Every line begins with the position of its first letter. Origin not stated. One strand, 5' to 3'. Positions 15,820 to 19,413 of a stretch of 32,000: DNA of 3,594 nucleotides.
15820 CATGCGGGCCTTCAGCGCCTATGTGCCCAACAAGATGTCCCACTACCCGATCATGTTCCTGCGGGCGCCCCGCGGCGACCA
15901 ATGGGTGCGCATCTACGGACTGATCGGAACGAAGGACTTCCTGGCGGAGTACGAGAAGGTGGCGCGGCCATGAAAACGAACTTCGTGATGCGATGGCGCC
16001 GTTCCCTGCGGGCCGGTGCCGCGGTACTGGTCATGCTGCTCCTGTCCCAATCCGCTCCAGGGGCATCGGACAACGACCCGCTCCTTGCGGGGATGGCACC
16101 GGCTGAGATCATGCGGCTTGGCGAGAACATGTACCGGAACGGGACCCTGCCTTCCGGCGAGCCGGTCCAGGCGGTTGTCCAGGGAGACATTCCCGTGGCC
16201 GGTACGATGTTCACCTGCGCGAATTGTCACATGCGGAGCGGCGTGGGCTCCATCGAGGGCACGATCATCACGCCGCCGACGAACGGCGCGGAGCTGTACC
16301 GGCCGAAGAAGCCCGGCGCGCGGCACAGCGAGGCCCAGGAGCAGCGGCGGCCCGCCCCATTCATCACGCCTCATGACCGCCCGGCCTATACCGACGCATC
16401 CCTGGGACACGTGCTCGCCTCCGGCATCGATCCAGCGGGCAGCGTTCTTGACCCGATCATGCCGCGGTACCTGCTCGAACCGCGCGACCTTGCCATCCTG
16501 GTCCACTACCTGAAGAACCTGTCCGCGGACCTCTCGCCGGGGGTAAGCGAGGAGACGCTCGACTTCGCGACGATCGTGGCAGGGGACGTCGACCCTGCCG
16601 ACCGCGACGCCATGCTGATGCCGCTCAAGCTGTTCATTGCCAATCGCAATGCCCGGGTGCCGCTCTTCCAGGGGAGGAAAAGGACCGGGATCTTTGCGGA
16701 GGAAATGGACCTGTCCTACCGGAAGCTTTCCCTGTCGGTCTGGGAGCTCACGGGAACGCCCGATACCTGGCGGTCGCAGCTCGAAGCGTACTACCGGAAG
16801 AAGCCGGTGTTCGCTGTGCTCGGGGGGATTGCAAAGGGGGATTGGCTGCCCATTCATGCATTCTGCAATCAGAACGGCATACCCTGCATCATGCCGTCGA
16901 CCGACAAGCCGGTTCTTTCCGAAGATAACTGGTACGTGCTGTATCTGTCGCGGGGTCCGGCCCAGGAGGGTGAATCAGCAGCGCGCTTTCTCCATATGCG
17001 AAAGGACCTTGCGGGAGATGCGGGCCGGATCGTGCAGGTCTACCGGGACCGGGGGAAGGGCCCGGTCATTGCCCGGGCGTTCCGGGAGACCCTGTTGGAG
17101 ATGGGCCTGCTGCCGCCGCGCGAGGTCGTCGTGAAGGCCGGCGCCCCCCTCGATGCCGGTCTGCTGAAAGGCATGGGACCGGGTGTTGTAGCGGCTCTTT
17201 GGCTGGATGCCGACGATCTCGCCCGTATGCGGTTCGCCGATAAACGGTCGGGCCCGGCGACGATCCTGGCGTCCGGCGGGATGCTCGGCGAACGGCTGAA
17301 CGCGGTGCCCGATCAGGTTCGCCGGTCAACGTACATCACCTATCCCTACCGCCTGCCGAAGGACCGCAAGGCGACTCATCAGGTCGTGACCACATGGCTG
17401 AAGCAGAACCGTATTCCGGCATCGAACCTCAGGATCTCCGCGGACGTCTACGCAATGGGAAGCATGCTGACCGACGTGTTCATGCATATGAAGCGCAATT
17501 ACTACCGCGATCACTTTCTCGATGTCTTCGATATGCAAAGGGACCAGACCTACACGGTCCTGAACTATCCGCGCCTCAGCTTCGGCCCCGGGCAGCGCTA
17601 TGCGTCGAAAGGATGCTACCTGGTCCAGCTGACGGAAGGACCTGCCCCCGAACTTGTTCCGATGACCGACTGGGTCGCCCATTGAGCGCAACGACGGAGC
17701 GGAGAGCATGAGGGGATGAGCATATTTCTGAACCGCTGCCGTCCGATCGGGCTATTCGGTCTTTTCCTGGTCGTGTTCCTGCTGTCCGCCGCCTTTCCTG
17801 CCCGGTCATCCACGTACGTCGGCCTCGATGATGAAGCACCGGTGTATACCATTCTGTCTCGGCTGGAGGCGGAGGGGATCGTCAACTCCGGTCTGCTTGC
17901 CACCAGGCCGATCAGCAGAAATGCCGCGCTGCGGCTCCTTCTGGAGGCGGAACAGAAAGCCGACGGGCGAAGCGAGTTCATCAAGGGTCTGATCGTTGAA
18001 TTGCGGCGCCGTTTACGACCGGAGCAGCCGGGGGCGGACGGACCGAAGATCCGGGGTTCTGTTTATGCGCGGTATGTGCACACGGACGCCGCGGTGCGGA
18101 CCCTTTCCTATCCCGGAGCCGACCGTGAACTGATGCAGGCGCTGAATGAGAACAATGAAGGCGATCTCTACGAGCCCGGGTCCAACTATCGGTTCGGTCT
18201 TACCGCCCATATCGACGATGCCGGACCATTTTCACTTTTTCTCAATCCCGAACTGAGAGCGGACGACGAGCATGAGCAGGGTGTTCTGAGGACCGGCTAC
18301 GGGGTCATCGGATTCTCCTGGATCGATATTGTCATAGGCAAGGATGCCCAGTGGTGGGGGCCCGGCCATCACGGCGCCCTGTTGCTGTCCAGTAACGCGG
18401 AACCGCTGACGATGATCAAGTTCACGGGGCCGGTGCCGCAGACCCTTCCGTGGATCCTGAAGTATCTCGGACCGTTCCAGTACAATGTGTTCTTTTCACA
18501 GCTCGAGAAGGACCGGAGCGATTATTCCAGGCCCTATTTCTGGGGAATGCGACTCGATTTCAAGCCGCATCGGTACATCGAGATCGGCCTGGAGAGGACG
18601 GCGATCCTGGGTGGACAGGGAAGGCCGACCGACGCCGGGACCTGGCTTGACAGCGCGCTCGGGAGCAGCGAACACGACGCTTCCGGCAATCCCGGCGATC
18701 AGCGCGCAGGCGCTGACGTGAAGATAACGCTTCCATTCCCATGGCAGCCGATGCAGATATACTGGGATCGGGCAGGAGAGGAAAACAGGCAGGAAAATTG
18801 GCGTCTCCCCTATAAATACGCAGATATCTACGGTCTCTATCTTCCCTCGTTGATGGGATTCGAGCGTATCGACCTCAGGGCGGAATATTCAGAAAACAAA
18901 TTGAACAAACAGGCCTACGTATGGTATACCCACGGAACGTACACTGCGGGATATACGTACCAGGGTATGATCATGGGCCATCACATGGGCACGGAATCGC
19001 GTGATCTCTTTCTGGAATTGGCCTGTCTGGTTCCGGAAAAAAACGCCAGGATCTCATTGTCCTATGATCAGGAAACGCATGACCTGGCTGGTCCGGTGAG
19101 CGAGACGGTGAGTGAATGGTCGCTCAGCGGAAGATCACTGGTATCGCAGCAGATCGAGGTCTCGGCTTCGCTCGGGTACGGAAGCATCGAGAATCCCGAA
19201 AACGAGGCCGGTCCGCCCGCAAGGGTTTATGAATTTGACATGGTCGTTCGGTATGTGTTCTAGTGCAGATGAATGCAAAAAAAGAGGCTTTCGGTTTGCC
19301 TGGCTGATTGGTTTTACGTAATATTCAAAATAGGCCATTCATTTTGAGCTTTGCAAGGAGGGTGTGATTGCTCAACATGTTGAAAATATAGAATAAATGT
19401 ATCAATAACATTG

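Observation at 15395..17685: Sco1/SenC plus cytochrome c::periplasmic-binding-protein fusion, translationally coupled and embedded in the polysaccharide export module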

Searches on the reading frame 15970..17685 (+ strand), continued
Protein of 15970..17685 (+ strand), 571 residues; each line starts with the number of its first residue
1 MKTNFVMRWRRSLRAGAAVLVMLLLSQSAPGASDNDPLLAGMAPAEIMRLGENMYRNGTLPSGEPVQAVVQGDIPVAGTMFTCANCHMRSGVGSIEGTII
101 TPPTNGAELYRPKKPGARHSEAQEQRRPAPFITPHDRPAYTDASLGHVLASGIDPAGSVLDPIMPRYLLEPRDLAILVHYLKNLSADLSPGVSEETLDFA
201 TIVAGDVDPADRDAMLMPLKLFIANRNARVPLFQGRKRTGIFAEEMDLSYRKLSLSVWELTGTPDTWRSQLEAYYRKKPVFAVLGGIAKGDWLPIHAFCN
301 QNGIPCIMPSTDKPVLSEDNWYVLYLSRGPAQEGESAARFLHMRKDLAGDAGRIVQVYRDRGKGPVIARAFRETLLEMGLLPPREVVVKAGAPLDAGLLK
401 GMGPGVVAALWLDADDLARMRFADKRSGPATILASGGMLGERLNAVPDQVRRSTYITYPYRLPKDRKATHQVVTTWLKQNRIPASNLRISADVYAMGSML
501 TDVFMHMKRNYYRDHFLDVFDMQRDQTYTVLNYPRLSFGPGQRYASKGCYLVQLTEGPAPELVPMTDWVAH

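Call 50: find_homologous_proteins(query=L062:10001-11653:+, max_evalue=1e-20)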
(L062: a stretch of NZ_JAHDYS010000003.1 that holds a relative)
Query L062:10001-11653:+ (551 aa): 949 proteins with E <= 1e-20 among 8000 candidates; the best 120 are listed.
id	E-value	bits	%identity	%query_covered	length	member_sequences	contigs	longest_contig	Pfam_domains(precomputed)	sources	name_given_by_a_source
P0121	0.0e+0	1262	100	100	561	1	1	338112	PF13458.13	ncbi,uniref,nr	ncbi:ABC transporter substrate-binding protein [Pelotalea chapellei]|uniref:ABC transporter substrat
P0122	0.0e+0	1235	97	100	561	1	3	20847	-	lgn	-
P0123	1.9e-251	853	65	100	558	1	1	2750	PF13458.13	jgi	-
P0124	5.1e-251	852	68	98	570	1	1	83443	-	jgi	jgi:hypothetical protein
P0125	6.4e-250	848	64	100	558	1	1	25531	PF13458.13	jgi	-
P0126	1.7e-249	847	67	97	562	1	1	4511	-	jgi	jgi:hypothetical protein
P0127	1.5e-248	844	66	98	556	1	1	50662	PF13458.13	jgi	-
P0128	2.3e-248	843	65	100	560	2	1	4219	PF13458.13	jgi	-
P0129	2.0e-247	840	64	98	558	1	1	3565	-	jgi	-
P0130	2.0e-247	840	64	98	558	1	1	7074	PF13458.13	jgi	-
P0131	4.7e-247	839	64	99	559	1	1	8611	PF13458.13,PF00034.27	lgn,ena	-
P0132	5.1e-247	839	63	100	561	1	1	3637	-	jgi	-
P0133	4.3e-246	836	66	98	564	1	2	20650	PF13458.13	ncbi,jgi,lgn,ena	-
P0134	4.8e-246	836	66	97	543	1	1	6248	-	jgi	jgi:hypothetical protein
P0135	1.1e-245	834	64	98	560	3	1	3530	-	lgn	-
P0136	2.6e-244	830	67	95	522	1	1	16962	PF13458.13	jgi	-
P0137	6.6e-244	829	63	100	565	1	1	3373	PF13458.13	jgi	jgi:mono/diheme cytochrome c family protein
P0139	7.6e-227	772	62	97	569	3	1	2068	PF13458.13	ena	-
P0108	3.0e-207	708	55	100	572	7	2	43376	PF13458.13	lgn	-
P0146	1.0e-203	696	54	100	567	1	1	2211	PF13458.13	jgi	jgi:hypothetical protein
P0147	1.4e-203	696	57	97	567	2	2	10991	PF13458.13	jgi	jgi:hypothetical protein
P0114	1.5e-202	692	55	100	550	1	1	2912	PF13458.13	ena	-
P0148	2.4e-202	691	57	95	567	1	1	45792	PF13458.13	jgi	jgi:hypothetical protein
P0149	8.7e-202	690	54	99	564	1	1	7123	PF13458.13,PF00034.27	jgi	jgi:hypothetical protein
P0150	1.6e-201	689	53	99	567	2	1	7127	PF13458.13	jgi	jgi:hypothetical protein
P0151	6.1e-201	687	54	100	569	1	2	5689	PF13458.13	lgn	-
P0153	1.3e-200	686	55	97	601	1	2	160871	PF13458.13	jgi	jgi:hypothetical protein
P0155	1.8e-200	685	56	97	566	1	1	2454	PF13458.13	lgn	-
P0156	9.8e-200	683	54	100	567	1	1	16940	PF13458.13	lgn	-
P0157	1.4e-199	682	56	96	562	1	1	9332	PF13458.13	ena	-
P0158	1.6e-199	682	55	95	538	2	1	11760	PF13458.13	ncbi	ncbi:MAG TPA: ABC transporter substrate-binding protein [Geobacteraceae bacterium]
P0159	3.0e-199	681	54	99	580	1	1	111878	PF13458.13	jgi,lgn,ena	-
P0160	3.3e-199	681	55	99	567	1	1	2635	PF13458.13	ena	-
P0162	8.0e-199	680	54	100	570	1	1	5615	PF13458.13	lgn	-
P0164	5.2e-198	677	53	99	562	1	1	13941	PF13458.13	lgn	-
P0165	1.1e-197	676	54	100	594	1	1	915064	PF13458.13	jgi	jgi:ABC-type branched-subunit amino acid transport system substrate-binding protein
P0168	4.4e-196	671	55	96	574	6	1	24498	PF13458.13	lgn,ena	-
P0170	1.4e-195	669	53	99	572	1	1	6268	PF13458.13,PF00034.27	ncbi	-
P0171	1.5e-195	669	54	98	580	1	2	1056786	PF13458.13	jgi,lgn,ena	-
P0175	2.6e-194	665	54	99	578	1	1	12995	PF13458.13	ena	-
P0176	1.0e-193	663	53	99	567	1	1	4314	PF00034.27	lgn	-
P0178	2.9e-193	661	54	98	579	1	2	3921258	PF13458.13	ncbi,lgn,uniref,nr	ncbi:ABC transporter substrate-binding protein [Geobacter sp. AOG2]|uniref:ABC transporter substrate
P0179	3.4e-193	661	57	96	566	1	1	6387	PF13458.13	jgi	jgi:hypothetical protein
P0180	5.8e-193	660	52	99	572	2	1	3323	PF13458.13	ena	-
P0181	7.1e-193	660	54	100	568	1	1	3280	PF13458.13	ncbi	-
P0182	9.4e-193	660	56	96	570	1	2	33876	PF13458.13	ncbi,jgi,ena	-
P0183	2.1e-192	659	52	100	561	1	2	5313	PF13458.13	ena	-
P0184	2.6e-192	658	53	99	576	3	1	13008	PF13458.13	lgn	-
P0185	4.5e-192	657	52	100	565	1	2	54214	PF13458.13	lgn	-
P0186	4.6e-192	657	55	96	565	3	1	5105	PF13458.13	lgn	-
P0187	7.1e-192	657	52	100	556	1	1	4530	PF13458.13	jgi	jgi:ABC-type branched-subunit amino acid transport system substrate-binding protein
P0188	1.4e-191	656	54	93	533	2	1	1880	PF13458.13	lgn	-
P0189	3.0e-191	655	53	99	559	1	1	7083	PF13458.13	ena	-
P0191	4.1e-191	654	54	97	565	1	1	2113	PF13458.13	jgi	jgi:hypothetical protein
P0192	7.9e-191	653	53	98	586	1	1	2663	PF13458.13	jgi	jgi:hypothetical protein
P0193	8.5e-191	653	54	98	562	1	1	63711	PF13458.13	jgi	jgi:hypothetical protein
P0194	9.0e-191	653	52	100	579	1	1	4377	PF13458.13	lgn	-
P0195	9.6e-191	653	53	100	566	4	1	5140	PF13458.13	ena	-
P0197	2.6e-190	652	53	99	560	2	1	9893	PF13458.13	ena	-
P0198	2.7e-190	652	51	99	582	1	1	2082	PF13458.13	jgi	jgi:hypothetical protein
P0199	3.3e-190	651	52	100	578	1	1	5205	PF13458.13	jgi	jgi:hypothetical protein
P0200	4.4e-190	651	53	97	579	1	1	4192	PF13458.13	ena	-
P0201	6.7e-190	650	53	100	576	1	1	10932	PF13458.13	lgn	-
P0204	1.2e-189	649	53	99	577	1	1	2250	PF13458.13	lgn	-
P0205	1.2e-189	649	53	99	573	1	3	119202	PF13458.13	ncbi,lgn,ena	-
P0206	1.5e-189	649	53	99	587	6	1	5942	PF13458.13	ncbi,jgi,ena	ncbi:MAG: ABC transporter substrate-binding protein [Geobacteraceae bacterium]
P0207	2.2e-189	649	53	96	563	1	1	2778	PF13458.13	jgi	jgi:hypothetical protein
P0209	4.7e-189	648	51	99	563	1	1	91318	PF13458.13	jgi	jgi:hypothetical protein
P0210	7.4e-189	647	52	99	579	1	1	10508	PF00034.27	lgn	-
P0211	8.3e-189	647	51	100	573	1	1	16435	PF13458.13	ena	-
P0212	1.1e-188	646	55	96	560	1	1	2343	PF13458.13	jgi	jgi:hypothetical protein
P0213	1.9e-188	646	56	91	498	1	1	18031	PF13458.13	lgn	-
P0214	3.8e-188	645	52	98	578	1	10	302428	PF13458.13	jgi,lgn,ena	-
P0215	5.8e-188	644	53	100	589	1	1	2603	PF13458.13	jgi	jgi:hypothetical protein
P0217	6.2e-188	644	54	95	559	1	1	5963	PF13458.13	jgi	-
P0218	6.4e-188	644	53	99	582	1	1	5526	PF13458.13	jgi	-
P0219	2.4e-187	642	53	98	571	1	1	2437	PF13458.13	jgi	jgi:hypothetical protein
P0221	5.7e-187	641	55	91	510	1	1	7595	PF13458.13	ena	-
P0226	1.6e-186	639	54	96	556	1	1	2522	PF13458.13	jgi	jgi:hypothetical protein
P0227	1.8e-186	639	54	96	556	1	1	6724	PF13458.13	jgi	jgi:Periplasmic binding protein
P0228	3.3e-186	638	52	97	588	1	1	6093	PF13458.13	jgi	jgi:hypothetical protein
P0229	3.7e-186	638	50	100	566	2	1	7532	PF13458.13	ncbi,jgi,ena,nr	ncbi:MAG TPA: amino acid ABC transporter substrate-binding protein [Geobacteraceae bacterium]|nr:ami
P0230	5.5e-186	637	52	97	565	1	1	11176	PF13458.13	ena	-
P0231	5.6e-186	637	51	100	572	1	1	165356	PF13458.13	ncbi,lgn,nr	ncbi:MAG: ABC transporter substrate-binding protein [Geobacteraceae bacterium]|nr:ABC transporter su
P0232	1.1e-185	636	49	100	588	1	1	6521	PF13458.13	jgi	jgi:hypothetical protein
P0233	1.3e-185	636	51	99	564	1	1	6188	PF13458.13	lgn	-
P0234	1.4e-185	636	51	100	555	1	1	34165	PF13458.13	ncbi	ncbi:MAG: ABC transporter substrate-binding protein [Thermodesulfovibrionales bacterium]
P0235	1.5e-185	636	53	97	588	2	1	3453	PF13458.13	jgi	jgi:ABC-type branched-subunit amino acid transport system substrate-binding protein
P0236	1.5e-185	636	52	100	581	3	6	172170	PF13458.13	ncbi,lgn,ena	-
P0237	1.7e-185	636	53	93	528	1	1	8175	PF13458.13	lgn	-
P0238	2.7e-185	635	52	99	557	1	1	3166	PF13458.13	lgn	-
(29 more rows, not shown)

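Call 55: search_solved_structures(query=A1, max_evalue=1)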
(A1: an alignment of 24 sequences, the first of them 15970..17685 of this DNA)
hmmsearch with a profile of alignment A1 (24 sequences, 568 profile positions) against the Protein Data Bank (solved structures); distinct sequences matched with E-value up to 1: 12.
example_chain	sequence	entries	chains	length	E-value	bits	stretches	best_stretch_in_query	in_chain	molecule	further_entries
9jix_A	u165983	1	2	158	0.048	15.3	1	351-470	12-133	De Novo Designed ATPase, PL2x4_2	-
4v8m_Bu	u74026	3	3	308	0.13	13.8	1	172-234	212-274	60S RIBOSOMAL PROTEIN L5, PUTATIVE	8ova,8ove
7w2j_C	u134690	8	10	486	0.19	13.3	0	132-174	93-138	Fructose dehydrogenase cytochrome subunit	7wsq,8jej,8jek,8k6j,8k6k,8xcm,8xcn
4wsl_A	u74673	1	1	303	0.2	13.2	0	37-61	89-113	Pentatricopeptide repeat protein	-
5hs5_A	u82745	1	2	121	0.5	11.9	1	323-425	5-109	HTH-type transcriptional regulator SarX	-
1x25_A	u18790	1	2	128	0.71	11.4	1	38-71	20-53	Hypothetical UPF0076 protein ST0811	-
6r6n_B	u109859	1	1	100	0.74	11.3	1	75-114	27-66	KustA0088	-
4n0q_A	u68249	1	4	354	0.79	11.3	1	278-487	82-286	Leu/Ile/Val-binding protein homolog 3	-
2lzu_A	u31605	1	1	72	0.79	11.2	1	58-88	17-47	LIM domain-containing protein 2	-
5ywj_A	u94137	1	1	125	0.81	11.2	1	323-422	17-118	HTH-type transcriptional regulator SarX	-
6k8e_A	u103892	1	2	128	0.87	11.1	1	323-422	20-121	HTH-type transcriptional regulator SarX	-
6r6m_B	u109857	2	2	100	0.97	10.9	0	75-114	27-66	Kusta0088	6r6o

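Call 58: search_protein_families(library=ncbifam, proteins=[L001:8194-9204:+, L001:6008-6319:+, L001:6340-7497:+, L001:4997-5500:+, L062:12995-16837:+, L003:13199-18979:+, L003:19190-20452:+], max_evalue=0.01)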
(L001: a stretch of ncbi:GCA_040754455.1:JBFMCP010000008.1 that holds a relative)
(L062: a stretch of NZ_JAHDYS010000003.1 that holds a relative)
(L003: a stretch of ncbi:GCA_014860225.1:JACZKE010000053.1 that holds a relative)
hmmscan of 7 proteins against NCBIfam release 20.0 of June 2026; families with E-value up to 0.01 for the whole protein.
L001:8194-9204:+ (336 aa): 0 families

L001:6008-6319:+ (103 aa): 0 families

L001:6340-7497:+ (385 aa): 3 families
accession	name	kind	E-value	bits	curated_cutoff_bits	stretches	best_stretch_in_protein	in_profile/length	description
TIGR02212.1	lolCE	equivalog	1.8e-12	46.9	362.45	1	131-384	143-409/411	lipoprotein-releasing ABC transporter permease subunit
NF008076.0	PRK10814.1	exception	3.2e-09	36.3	473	1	163-384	184-397/399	lipoprotein-releasing ABC transporter permease subunit LolC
TIGR03434.1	ADOP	subfamily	7e-05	21.1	622.3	1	197-384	622-801/803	ADOP family duplicated permease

L001:4997-5500:+ (167 aa): 0 families

L062:12995-16837:+ (1280 aa): 4 families
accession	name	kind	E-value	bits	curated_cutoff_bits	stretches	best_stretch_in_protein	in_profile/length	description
NF045554.1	AmiPhnlOxPhsA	equivalog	2.6e-31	108.8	950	4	633-705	288-340/581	O-aminophenol oxidase PhsA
NF008205.1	PRK10965.1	equivalog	1.4e-13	50.5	525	2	866-942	418-489/529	multicopper oxidase CueO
NF047539.1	XAC2610_fam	domain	5.7e-07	29.9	35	0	1175-1198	3-26/89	XAC2610-related protein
NF008135.0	PRK10883.1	equivalog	0.00016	20.3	581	0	510-550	206-247/471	cell division protein FtsP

L003:13199-18979:+ (1926 aa): 2 families
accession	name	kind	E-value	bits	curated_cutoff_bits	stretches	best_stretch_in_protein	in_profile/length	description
NF041518.1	choice_anch_Q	domain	1e-06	28.9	25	1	1684-1725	17-56/58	choice-of-anchor Q domain-containing protein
TIGR04247.1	NosD_copper_fam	subfamily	0.0022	16.6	300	0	1214-1255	6-46/377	nitrous oxide reductase family maturation protein NosD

L003:19190-20452:+ (420 aa): 8 families
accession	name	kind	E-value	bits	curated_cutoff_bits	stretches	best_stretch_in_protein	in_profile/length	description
TIGR01480.1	copper_res_A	subfamily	6.6e-10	38.1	478.95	1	116-219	71-165/593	copper resistance system multicopper oxidase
TIGR02376.1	Cu_nitrite_red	equivalog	3.6e-08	33.1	296.3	1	117-225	55-157/326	copper-containing nitrite reductase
TIGR03388.1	ascorbase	equivalog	1.4e-06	27.3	614.8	1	114-218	25-123/542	L-ascorbate oxidase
TIGR03389.1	laccase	equivalog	1.1e-05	24.5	558.9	1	114-218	27-124/539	laccase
NF045554.1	AmiPhnlOxPhsA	equivalog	8e-05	21.4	950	0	190-219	548-575/581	O-aminophenol oxidase PhsA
TIGR03390.1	ascorbOXfungal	equivalog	0.00063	18.4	445.35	0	186-209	505-526/538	L-ascorbate oxidase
TIGR02375.1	pseudoazurin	equivalog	0.0017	18.1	109.85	1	159-215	35-87/116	pseudoazurin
NF008205.1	PRK10965.1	equivalog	0.0022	16.9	525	1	116-215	72-164/529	multicopper oxidase CueO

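Call 63: find_related_loci(query=A1, collection=metagenome_contigs, flank=10000)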
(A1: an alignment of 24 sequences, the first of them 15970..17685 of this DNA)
Query A1 (571 aa) in metagenome_contigs; peptide patterns used: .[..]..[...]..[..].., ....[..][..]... (x = any residue, [..] = any of these).
600 stretches matched a pattern (row limit reached: there are more); 556 encode a relative of the query (tblastn E <= 1e-3); the best 80 are kept; 80 distinct loci.
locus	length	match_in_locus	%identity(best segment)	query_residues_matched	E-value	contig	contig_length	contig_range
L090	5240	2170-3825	54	17-571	0e+0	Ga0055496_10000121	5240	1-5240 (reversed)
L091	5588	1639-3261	52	32-571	0e+0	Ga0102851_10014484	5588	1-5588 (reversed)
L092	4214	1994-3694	49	4-571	0e+0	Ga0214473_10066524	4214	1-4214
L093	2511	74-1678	50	37-571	0e+0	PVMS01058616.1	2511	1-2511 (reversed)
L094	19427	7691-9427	49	1-571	3e-172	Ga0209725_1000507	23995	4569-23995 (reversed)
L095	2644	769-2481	47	6-571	3e-179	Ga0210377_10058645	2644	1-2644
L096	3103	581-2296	47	10-571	1e-176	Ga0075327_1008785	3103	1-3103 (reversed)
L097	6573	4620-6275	47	23-571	2e-168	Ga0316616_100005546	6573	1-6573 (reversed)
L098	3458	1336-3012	47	14-571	1e-174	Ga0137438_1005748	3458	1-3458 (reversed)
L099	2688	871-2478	48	39-571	1e-175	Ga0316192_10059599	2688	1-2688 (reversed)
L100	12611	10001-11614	50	40-569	2e-164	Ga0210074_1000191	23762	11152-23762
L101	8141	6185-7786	47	40-571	3e-164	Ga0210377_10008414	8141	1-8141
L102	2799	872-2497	50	40-569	3e-174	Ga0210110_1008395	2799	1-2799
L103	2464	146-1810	47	20-571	1e-172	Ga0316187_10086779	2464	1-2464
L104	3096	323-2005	45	12-571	3e-169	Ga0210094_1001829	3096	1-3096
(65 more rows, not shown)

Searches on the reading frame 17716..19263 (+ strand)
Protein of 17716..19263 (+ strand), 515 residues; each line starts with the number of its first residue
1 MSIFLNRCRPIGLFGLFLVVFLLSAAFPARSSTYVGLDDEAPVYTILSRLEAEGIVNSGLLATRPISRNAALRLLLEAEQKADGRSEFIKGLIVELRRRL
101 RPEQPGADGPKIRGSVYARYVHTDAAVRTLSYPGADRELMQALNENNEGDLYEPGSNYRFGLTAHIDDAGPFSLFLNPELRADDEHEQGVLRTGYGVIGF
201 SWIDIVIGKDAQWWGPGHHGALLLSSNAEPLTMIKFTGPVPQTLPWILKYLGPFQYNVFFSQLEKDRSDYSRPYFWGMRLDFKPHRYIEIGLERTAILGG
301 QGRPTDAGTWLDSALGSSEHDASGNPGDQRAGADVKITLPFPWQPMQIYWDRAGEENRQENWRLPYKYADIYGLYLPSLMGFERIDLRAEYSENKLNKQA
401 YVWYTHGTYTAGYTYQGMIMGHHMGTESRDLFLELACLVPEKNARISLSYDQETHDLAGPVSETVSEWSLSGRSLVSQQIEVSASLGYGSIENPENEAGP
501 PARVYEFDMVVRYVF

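Call 6: search_protein_families(library=pfam, proteins=[window:17716-19263:+], max_evalue=0.01)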
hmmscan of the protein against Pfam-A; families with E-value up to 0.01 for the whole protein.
window:17716-19263:+ (515 aa): 1 family
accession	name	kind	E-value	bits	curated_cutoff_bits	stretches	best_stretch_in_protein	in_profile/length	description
PF14052.12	Caps_assemb_Wzi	-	1e-83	282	30.1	1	142-500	19-387/392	Capsule assembly protein Wzi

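Call 9: search_protein_families(library=ncbifam, proteins=[window:17716-19263:+], max_evalue=0.01)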
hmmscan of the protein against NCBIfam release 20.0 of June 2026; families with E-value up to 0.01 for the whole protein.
window:17716-19263:+ (515 aa): 0 families
